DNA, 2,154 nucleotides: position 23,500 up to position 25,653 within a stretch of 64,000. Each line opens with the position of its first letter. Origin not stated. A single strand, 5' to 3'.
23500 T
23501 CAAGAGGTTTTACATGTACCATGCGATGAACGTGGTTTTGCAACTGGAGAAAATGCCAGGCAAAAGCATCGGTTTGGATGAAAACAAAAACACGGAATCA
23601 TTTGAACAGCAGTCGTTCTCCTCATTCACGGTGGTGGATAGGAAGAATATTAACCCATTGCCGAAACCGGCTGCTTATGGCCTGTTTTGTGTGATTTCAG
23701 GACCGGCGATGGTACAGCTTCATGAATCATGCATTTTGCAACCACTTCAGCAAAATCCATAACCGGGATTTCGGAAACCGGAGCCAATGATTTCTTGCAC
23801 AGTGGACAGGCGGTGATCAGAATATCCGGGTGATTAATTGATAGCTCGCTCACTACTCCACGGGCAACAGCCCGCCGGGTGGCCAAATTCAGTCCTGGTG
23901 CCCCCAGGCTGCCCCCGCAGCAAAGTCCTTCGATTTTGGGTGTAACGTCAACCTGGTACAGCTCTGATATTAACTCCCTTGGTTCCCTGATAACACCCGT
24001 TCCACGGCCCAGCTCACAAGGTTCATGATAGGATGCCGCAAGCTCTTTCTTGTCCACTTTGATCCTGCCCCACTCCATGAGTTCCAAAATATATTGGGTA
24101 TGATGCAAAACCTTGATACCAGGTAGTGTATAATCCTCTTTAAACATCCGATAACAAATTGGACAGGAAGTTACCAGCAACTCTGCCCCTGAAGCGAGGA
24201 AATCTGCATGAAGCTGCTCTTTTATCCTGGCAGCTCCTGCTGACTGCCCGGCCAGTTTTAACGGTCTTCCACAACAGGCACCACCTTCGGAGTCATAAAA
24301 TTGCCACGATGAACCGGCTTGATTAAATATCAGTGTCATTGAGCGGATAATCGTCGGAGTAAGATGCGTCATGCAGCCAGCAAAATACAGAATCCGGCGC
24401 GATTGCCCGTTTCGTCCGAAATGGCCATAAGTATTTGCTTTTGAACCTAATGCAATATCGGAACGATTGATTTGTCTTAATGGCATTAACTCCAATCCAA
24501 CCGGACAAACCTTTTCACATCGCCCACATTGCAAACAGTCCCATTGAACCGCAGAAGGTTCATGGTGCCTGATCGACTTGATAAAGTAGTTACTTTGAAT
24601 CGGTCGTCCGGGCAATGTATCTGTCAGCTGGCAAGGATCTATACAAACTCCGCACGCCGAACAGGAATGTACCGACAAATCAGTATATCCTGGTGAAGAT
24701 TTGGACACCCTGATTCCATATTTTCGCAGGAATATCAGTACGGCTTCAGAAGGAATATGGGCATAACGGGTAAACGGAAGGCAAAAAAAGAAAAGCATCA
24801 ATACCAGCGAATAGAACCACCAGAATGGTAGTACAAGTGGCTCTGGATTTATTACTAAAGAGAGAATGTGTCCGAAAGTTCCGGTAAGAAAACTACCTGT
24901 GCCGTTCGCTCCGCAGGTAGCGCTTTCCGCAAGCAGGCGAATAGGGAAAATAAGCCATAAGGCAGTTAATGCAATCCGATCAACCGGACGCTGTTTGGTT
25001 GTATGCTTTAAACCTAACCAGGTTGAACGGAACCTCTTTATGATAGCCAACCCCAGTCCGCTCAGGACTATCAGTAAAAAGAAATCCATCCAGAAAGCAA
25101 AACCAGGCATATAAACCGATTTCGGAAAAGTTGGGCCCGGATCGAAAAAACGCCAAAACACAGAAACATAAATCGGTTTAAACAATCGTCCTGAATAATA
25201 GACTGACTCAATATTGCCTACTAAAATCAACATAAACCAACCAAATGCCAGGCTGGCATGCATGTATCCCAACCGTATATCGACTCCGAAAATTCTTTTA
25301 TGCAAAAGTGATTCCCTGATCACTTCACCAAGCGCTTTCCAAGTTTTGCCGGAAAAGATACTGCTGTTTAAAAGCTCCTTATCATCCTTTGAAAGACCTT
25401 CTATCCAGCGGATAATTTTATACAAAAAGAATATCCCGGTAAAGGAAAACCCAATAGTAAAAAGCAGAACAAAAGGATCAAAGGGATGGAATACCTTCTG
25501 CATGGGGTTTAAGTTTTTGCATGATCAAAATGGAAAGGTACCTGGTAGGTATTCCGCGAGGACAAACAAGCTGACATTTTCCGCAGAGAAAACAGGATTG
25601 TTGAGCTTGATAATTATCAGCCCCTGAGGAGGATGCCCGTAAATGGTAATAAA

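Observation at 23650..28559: Membrane-anchored Hdr-like operon (HdrC-HdrB-short HdrA-HdrC'-[membrane+HdrD-like]) in a Bacteroidota genome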

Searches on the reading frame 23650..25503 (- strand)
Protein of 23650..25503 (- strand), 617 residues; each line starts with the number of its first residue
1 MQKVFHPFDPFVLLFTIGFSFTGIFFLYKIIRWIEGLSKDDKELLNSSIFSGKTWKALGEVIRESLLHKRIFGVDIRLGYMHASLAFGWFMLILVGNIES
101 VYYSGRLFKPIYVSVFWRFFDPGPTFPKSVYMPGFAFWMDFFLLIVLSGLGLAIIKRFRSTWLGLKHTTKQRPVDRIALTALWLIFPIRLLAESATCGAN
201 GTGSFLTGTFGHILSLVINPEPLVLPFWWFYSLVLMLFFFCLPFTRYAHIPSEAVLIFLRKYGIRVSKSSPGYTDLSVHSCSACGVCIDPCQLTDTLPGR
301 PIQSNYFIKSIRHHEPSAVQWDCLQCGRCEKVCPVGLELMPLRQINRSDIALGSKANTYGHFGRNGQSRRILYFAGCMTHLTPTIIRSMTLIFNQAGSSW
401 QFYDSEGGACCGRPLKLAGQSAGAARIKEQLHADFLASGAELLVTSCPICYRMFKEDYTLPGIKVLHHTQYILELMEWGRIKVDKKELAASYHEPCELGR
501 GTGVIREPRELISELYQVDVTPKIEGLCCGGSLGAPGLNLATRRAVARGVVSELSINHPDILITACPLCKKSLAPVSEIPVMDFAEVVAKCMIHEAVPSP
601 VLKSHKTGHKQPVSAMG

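Call 3: search_protein_families(library=pfam, proteins=[window:23650-25503:-], max_evalue=0.01)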
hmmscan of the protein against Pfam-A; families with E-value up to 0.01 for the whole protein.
window:23650-25503:- (617 aa): 9 families
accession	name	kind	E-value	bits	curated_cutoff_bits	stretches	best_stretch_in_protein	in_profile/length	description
PF02754.22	CCG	-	3.2e-17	62.8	20.6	2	371-455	1-85/85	Cysteine-rich domain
PF13183.11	Fer4_8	-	7e-07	30.1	27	1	278-337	2-68/68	4Fe-4S dicluster domain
PF12838.12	Fer4_7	-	4.7e-06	27.4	27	1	281-336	2-51/52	4Fe-4S dicluster domain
PF13534.11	Fer4_17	-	1e-05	26.4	22.2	1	280-337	1-60/61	4Fe-4S dicluster domain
PF13187.11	Fer4_9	-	4.6e-05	23.8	27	1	281-336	2-50/52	4Fe-4S dicluster domain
PF13237.11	Fer4_10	-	0.0016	18.8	25.5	1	280-334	8-53/53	4Fe-4S dicluster domain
PF12837.12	Fer4_6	-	0.005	17.2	25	1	323-336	9-22/24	4Fe-4S binding domain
PF12797.12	Fer4_2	-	0.0084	16.5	24.5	0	320-335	7-22/22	4Fe-4S binding domain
PF14697.11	Fer4_21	-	0.0093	16.5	35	0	318-335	36-53/59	4Fe-4S dicluster domain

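Call 4: search_protein_families(library=ncbifam, proteins=[window:23650-25503:-], max_evalue=0.01)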
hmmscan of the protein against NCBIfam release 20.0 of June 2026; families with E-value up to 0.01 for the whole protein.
window:23650-25503:- (617 aa): 21 families
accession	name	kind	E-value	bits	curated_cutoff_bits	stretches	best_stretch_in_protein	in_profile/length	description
NF004898.0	PRK06259.1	equivalog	1.8e-23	83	385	1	366-589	259-485/488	fumarate reductase (CoM/CoB) subunit TfrB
NF045670.1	quin_L_LdhH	equivalog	1.5e-20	73.1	800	1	366-570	464-682/706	L-lactate dehydrogenase (quinone) large subunit LdhH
NF008369.0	PRK11168.1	equivalog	3.1e-19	69.1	278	1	366-589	164-396/401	anaerobic glycerol-3-phosphate dehydrogenase subunit C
NF045796.1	DsrK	equivalog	2e-14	53.1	400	1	462-596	296-439/453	sulfate reduction electron transfer complex DsrMKJOP subunit DsrK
NF045663.1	diclust_near_Sec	equivalog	1.8e-13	49.5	530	1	408-574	457-619/759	pyridine nucleotide-disulfide oxidoreductase/dicluster-binding protein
NF008434.0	PRK11274.1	equivalog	4.3e-13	49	333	1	362-592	161-407/409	glycolate oxidase subunit GlcF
TIGR03379.1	glycerol3P_GlpC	equivalog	1.1e-10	40.9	279.9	1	368-583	161-387/397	anaerobic glycerol-3-phosphate dehydrogenase subunit GlpC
NF045724.1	ferredox_TmcB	equivalog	4.9e-08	32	735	1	389-573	207-404/430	electron transfer complex ferredoxin TmcB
NF045711.1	sulf_resp_HmcF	equivalog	2.2e-05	23.4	750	1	460-574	304-426/457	sulfate respiration complex iron-sulfur protein HmcF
TIGR02512.1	FeFe_hydrog_A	subfamily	0.00014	20.8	405.95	1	278-336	6-65/375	[FeFe] hydrogenase, group A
NF041837.1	rnfC_Methano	equivalog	0.0003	19.8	650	1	274-351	354-427/438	Rnf electron transport complex subunit RnfC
NF042909.1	FMH_DH_FwdF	exception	0.00034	19.8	375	1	264-346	242-319/336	tungsten-dependent formylmethanofuran dehydrogenase subunit FwdF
TIGR01945.1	rnfC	subfamily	0.00044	18.9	245.95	1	276-344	360-425/435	RnfABCDGE type electron transport complex subunit C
NF003454.1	PRK05035.1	equivalog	0.0015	17.1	345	1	278-351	366-436/556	electron transport complex subunit RsxC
NF006076.0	PRK08222.1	equivalog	0.0024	17.7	270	1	265-336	24-88/181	hydrogenase 4 subunit H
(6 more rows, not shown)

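Call 7: find_homologous_proteins(query=window:23650-25503:-)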
Query window:23650-25503:- (617 aa): 7320 proteins with E <= 0.001 among 8000 candidates; the best 120 are listed.
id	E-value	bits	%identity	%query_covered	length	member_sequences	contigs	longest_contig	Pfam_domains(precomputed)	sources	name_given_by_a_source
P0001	0.0e+0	1387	100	96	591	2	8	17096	PF12838.13,PF13534.12,PF02754.22,PF13183.12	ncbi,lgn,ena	-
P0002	0.0e+0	1176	79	100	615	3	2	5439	PF12838.13,PF13534.12,PF02754.22,PF13183.12,PF13187.12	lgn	-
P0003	0.0e+0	1165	79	99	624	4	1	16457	PF12838.13,PF13534.12,PF02754.22,PF13183.12,PF13187.12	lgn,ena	-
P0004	0.0e+0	1158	78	100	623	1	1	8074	PF12838.13,PF13534.12,PF02754.22,PF13183.12,PF13187.12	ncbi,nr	ncbi:MAG: (Fe-S)-binding protein [Bacteroidia bacterium]|nr:(Fe-S)-binding protein [Bacteroidia bact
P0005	0.0e+0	1156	78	100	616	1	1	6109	PF12838.13,PF13534.12,PF02754.22,PF13183.12,PF13187.12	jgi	jgi:Fe-S oxidoreductase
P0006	0.0e+0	1145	77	99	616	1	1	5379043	PF12838.13,PF02754.22,PF13183.12,PF13187.12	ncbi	-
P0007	0.0e+0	1142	76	100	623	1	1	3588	PF12838.13,PF13534.12,PF02754.22,PF13237.12,PF13183.12,PF13187.12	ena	-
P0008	0.0e+0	1127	76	100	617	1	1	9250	PF13534.12,PF02754.22,PF13237.12,PF13183.12,PF13187.12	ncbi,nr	ncbi:MAG: heterodisulfide reductase-related iron-sulfur binding cluster [Bacteroidales bacterium]|nr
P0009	0.0e+0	1126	75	100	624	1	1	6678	PF12838.13,PF13534.12,PF02754.22,PF13183.12,PF13187.12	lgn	-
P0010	0.0e+0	1124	75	100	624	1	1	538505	PF12838.13,PF02754.22,PF13237.12,PF13183.12,PF13187.12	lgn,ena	-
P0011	0.0e+0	1123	76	100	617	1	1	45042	PF12838.13,PF13534.12,PF02754.22,PF13237.12,PF13183.12,PF13187.12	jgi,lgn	-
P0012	0.0e+0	1122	74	100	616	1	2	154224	PF12838.13,PF13534.12,PF02754.22,PF13237.12,PF13183.12,PF13187.12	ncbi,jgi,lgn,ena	ncbi:MAG: (Fe-S)-binding protein [Bacteroidales bacterium]|jgi:Fe-S oxidoreductase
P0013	0.0e+0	1120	74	100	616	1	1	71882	PF12838.13,PF13534.12,PF02754.22,PF13237.12,PF13183.12,PF13187.12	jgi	jgi:Fe-S oxidoreductase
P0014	0.0e+0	1106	75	99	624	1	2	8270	PF12838.13,PF13534.12,PF02754.22,PF13237.12,PF13183.12,PF13187.12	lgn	-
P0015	0.0e+0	1103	74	100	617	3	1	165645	PF12838.13,PF13534.12,PF02754.22,PF13237.12,PF13183.12,PF13187.12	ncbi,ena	-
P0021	2.1e-293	993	67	98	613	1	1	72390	PF02754.22,PF13183.12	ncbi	ncbi:MAG: (Fe-S)-binding protein [Bacteroidota bacterium]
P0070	9.6e-167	574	46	97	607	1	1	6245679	PF12838.13,PF13534.12,PF02754.22,PF13237.12,PF13183.12,PF13187.12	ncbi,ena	-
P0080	3.4e-166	573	43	97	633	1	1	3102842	PF12838.13,PF02754.22,PF13183.12,PF13187.12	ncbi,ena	-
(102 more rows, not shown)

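Call 8: find_encoding_contigs(protein=P0001, flank=10000, max_places=4)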
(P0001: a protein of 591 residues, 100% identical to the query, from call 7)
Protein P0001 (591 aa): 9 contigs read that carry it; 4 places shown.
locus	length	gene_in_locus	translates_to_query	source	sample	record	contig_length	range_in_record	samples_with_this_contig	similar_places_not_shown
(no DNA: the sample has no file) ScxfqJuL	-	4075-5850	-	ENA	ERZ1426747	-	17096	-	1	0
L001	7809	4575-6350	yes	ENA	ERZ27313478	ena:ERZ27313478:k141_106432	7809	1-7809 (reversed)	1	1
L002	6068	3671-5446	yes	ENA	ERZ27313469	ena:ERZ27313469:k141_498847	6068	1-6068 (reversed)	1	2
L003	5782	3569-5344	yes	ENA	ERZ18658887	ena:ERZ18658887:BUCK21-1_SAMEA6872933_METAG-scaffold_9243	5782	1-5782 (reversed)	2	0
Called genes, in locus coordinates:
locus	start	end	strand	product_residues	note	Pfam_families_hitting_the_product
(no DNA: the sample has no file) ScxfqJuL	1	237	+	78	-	?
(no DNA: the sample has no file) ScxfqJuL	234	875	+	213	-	PF00072:Response_reg, PF00196:GerE, PF08281:Sigma70_r4_2 (weak)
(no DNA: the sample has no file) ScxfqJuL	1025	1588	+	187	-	PF13183:Fer4_8, PF13187:Fer4_9 (weak), PF13534:Fer4_17 (weak)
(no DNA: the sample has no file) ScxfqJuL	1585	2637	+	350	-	PF02754:CCG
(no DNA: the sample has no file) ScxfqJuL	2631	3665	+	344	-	PF03486:HI0933_like (faint), PF07992:Pyr_redox_2, PF13450:NAD_binding_8 (weak)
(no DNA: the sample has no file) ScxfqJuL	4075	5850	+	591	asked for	PF12838:Fer4_7 (weak), PF13183:Fer4_8 (weak), PF13534:Fer4_17 (faint), PF02754:CCG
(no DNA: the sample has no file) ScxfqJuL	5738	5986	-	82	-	-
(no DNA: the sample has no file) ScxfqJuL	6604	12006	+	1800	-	PF11974:bMG3, PF01835:MG2, PF17972:bMG5, PF17962:bMG6, PF07703:A2M_BRD, PF00207:A2M (weak), PF17973:bMG10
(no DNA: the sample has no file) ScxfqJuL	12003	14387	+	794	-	PF00912:Transgly, PF00905:Transpeptidase, PF06832:BiPBP_C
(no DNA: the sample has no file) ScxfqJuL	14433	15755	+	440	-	PF04851:ResIII, PF00270:DEAD, PF00271:Helicase_C, PF03880:DbpA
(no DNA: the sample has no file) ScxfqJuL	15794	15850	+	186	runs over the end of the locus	PF11845:Tll0287-like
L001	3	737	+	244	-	?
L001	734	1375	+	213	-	PF00072:Response_reg, PF00196:GerE, PF08281:Sigma70_r4_2 (weak)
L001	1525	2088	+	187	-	PF13183:Fer4_8, PF13187:Fer4_9 (weak), PF13534:Fer4_17 (weak)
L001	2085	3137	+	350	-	PF02754:CCG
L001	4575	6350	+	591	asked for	PF12838:Fer4_7 (weak), PF13183:Fer4_8 (weak), PF13534:Fer4_17 (faint), PF02754:CCG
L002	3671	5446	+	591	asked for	PF12838:Fer4_7 (weak), PF13183:Fer4_8 (weak), PF13534:Fer4_17 (faint), PF02754:CCG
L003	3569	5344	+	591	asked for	PF12838:Fer4_7 (weak), PF13183:Fer4_8 (weak), PF13534:Fer4_17 (faint), PF02754:CCG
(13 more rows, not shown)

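Call 9: find_encoding_contigs(protein=P0006, flank=10000, max_places=2)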
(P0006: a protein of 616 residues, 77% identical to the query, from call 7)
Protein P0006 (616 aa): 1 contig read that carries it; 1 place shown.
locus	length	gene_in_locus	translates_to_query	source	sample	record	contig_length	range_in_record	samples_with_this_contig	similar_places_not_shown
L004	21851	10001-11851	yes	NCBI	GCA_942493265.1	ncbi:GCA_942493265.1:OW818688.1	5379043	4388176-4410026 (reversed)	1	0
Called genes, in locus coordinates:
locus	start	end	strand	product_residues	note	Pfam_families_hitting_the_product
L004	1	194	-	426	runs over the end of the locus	PF00464:SHMT, PF00155:Aminotran_1_2 (weak)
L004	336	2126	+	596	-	PF00654:Voltage_CLC, PF00571:CBS (weak)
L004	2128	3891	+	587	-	PF00654:Voltage_CLC, PF00571:CBS (faint)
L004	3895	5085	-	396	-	PF18911:PKD_4 (weak), PF09603:Fib_succ_major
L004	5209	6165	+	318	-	PF07730:HisKA_3, PF02518:HATPase_c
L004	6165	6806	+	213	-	PF00072:Response_reg, PF00196:GerE, PF08281:Sigma70_r4_2 (weak)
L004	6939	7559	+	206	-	PF13187:Fer4_9, PF13183:Fer4_8, PF13534:Fer4_17 (weak)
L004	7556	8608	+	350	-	PF02754:CCG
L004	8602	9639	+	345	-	PF03486:HI0933_like (faint), PF07992:Pyr_redox_2, PF13450:NAD_binding_8 (weak), PF07992:Pyr_redox_2 (weak)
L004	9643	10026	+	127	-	PF12797:Fer4_2 (faint), PF13183:Fer4_8, PF13237:Fer4_10 (weak), PF00037:Fer4 (faint), PF12838:Fer4_7, PF13187:Fer4_9, PF13484:Fer4_16 (weak), PF13534:Fer4_17, +1 more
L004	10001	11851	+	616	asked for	PF12838:Fer4_7 (weak), PF13183:Fer4_8, PF13187:Fer4_9 (weak), PF02754:CCG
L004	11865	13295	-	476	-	-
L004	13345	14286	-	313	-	PF00561:Abhydrolase_1, PF00975:Thioesterase, PF12146:Hydrolase_4, PF12697:Abhydrolase_6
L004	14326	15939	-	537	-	-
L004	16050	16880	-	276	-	-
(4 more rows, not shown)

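Call 10: find_encoding_contigs(protein=P0070, flank=8000, max_places=1)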
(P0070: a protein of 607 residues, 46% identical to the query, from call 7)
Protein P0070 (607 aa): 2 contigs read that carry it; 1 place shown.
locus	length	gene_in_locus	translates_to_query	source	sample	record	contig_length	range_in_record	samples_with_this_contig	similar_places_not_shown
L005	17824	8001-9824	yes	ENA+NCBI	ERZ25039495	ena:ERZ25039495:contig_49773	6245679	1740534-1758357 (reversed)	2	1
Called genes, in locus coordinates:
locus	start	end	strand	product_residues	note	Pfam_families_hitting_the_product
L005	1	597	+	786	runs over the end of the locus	PF12704:MacB_PCD, PF02687:FtsX, PF12704:MacB_PCD, PF02687:FtsX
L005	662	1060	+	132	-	PF04480:DUF559, PF18741:MTES_1575 (weak)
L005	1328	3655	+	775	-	PF12704:MacB_PCD, PF02687:FtsX, PF12704:MacB_PCD, PF02687:FtsX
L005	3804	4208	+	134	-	PF04480:DUF559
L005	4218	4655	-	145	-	PF00472:RF-1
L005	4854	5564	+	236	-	PF13183:Fer4_8, PF13187:Fer4_9 (weak), PF13484:Fer4_16 (faint), PF13534:Fer4_17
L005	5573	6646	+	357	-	PF02754:CCG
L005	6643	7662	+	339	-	PF00070:Pyr_redox (weak), PF00890:FAD_binding_2 (weak), PF01134:GIDA (weak), PF07992:Pyr_redox_2, PF12831:FAD_oxidored, PF13450:NAD_binding_8, PF03486:HI0933_like, PF07992:Pyr_redox_2 (weak), +4 more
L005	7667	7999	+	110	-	PF13237:Fer4_10 (faint), PF12800:Fer4_4 (faint), PF13183:Fer4_8, PF12838:Fer4_7, PF13187:Fer4_9, PF13534:Fer4_17 (weak)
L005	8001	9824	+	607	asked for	PF13237:Fer4_10 (faint), PF12838:Fer4_7 (weak), PF13183:Fer4_8, PF13187:Fer4_9 (faint), PF13534:Fer4_17, PF02754:CCG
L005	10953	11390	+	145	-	-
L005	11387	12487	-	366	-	PF01820:Dala_Dala_lig_N, PF01071:GARS_A (weak), PF02222:ATP-grasp, PF07478:Dala_Dala_lig_C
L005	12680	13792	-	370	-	PF06379:RhaT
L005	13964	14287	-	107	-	PF05336:rhaM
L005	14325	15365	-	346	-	PF01208:URO-D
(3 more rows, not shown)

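Call 11: find_encoding_contigs(protein=P0080, flank=8000, max_places=1)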
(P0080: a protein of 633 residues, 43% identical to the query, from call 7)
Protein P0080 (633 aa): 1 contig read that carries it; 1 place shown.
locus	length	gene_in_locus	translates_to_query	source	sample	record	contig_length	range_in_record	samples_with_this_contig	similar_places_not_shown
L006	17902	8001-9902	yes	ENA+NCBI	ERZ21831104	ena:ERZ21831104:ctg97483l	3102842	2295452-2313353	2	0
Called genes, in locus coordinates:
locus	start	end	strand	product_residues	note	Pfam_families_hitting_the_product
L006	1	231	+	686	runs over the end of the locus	PF13089:PP_kinase_N, PF02503:PP_kinase, PF17941:PP_kinase_C_1, PF13091:PLDc_2, PF13090:PP_kinase_C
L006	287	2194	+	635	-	PF01433:Peptidase_M1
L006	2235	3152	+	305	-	-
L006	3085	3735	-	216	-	PF13580:SIS_2, PF01380:SIS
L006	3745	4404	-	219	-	PF00903:Glyoxalase, PF13669:Glyoxalase_4, PF09413:DUF2007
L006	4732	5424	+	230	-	PF13237:Fer4_10 (faint), PF13183:Fer4_8, PF13187:Fer4_9 (weak), PF13484:Fer4_16 (weak), PF13534:Fer4_17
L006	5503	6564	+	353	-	PF02754:CCG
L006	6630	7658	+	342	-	PF00070:Pyr_redox (faint), PF00890:FAD_binding_2 (weak), PF01946:Thi4 (weak), PF03486:HI0933_like (weak), PF13450:NAD_binding_8, PF03486:HI0933_like (weak), PF07992:Pyr_redox_2 (weak), PF13738:Pyr_redox_3, +5 more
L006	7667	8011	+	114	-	PF12838:Fer4_7 (faint), PF13534:Fer4_17 (faint), PF13183:Fer4_8 (weak), PF13187:Fer4_9 (weak)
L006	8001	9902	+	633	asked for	PF12838:Fer4_7 (weak), PF13183:Fer4_8 (weak), PF13187:Fer4_9 (faint), PF02754:CCG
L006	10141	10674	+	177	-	-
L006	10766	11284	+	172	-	PF00254:FKBP_C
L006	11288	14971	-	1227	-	PF18076:FGAR-AT_N (weak), PF18072:FGAR-AT_linker, PF02769:AIRS_C, PF22689:FGAR-AT_PurM_N-like, PF02769:AIRS_C, PF13507:GATase_5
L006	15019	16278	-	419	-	PF03825:Nuc_H_symport, PF12832:MFS_1_like, PF07690:MFS_1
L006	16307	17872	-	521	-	PF04389:Peptidase_M28, PF01546:Peptidase_M20 (faint)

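Call 12: find_encoding_contigs(protein=P0021, flank=8000, max_places=1)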
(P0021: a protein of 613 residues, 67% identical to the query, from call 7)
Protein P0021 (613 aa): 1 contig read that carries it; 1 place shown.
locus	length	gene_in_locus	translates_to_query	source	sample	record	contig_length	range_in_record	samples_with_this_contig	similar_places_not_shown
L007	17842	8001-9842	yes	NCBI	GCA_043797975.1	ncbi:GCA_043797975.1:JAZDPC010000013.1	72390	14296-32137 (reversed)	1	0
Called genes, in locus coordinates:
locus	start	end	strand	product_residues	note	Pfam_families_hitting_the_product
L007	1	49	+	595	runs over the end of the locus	PF00654:Voltage_CLC, PF00571:CBS (weak)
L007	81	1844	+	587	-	PF00654:Voltage_CLC, PF00571:CBS (faint)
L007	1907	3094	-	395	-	PF00801:PKD (weak), PF18911:PKD_4, PF09603:Fib_succ_major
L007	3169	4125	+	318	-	PF07730:HisKA_3, PF02518:HATPase_c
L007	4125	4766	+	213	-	PF00072:Response_reg, PF00196:GerE, PF08281:Sigma70_r4_2 (faint)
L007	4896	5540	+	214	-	PF13534:Fer4_17 (weak), PF13183:Fer4_8 (weak), PF13187:Fer4_9 (weak)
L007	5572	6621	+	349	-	PF02754:CCG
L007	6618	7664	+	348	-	PF01134:GIDA (faint), PF03486:HI0933_like (faint), PF07992:Pyr_redox_2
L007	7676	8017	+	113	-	PF13484:Fer4_16 (faint), PF13746:Fer4_18 (faint), PF13534:Fer4_17 (faint), PF13237:Fer4_10 (faint), PF00037:Fer4 (faint), PF13183:Fer4_8 (weak), PF12838:Fer4_7 (weak), PF13187:Fer4_9, +4 more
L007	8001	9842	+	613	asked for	PF13183:Fer4_8 (weak), PF02754:CCG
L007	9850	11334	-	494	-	PF16217:M64_N, PF09471:Peptidase_M64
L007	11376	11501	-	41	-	PF01625:PMSR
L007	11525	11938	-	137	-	PF01641:SelR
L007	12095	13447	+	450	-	PF00324:AA_permease, PF13520:AA_permease_2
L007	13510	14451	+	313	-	PF01112:Asparaginase_2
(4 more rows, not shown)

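Call 15: search_solved_structures(query=window:23650-25503:-, max_evalue=0.001, show_alignments=1)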
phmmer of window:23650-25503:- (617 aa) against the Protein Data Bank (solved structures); distinct sequences matched with E-value up to 0.001: 1.
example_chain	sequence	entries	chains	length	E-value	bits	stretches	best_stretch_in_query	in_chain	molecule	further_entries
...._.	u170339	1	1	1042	8.5e-10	40.9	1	442-573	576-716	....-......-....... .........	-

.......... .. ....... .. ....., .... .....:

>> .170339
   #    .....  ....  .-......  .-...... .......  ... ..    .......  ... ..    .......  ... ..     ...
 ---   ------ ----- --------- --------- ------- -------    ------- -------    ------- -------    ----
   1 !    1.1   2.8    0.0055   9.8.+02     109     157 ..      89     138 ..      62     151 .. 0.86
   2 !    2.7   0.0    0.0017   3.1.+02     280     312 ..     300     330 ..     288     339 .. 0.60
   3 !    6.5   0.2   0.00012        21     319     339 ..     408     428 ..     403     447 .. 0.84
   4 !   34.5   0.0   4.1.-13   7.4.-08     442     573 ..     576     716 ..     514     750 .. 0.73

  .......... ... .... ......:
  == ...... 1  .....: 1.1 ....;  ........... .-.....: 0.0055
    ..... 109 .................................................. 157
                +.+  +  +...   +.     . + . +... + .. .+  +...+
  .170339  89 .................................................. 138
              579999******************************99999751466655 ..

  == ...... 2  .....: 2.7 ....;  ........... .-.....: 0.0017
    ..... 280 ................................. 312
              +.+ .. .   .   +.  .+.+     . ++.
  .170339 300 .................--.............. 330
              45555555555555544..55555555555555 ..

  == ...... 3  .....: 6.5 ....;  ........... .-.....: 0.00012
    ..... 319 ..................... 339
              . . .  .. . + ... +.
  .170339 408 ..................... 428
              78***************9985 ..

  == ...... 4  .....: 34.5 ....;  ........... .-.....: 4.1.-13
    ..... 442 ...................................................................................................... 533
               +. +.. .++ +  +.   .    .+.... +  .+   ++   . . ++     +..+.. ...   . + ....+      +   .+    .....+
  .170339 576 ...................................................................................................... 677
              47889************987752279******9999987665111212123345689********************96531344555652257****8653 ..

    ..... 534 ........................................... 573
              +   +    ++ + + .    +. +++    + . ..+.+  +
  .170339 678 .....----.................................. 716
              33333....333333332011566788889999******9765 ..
